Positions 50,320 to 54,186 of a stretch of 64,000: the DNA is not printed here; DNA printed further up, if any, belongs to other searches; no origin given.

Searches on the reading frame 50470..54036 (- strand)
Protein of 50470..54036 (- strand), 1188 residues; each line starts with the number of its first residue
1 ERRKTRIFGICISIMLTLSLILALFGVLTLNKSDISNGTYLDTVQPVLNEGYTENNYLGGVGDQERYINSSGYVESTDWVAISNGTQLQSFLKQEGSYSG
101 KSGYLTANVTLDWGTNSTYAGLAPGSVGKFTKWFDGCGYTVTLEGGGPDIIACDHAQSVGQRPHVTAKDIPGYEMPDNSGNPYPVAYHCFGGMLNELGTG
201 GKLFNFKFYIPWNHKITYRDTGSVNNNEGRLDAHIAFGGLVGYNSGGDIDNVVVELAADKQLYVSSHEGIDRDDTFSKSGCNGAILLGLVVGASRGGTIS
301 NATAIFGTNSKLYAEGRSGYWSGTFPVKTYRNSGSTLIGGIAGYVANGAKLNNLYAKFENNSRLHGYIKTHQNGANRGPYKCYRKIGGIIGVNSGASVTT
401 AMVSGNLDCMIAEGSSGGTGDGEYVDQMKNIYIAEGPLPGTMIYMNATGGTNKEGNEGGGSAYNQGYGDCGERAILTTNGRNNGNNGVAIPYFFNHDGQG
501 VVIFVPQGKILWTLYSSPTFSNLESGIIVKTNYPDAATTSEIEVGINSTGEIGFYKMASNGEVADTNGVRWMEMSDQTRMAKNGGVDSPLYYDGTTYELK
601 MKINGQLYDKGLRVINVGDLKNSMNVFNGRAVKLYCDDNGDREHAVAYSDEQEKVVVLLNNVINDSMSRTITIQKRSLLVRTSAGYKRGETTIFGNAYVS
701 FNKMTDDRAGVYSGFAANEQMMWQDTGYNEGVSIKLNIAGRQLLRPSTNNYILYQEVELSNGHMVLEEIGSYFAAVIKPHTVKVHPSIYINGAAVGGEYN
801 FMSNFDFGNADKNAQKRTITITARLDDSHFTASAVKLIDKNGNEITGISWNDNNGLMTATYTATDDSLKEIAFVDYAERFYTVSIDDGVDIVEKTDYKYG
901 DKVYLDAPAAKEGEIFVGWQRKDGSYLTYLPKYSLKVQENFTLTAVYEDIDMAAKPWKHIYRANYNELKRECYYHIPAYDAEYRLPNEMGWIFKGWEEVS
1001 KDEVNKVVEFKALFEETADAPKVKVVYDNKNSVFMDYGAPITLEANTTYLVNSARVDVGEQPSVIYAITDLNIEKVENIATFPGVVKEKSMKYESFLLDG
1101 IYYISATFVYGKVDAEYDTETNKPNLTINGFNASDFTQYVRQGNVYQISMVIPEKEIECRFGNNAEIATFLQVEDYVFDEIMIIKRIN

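Call 75: search_protein_families(library=pfam, proteins=[window:50470-54036:-], max_evalue=0.00001)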
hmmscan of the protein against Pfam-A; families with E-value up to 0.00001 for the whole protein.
window:50470-54036:- (1188 aa): 1 family
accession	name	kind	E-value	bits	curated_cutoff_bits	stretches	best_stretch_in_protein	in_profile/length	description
PF07581.17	Glug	-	6.7e-07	29.8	20.5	0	236-254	4-23/28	The GLUG motif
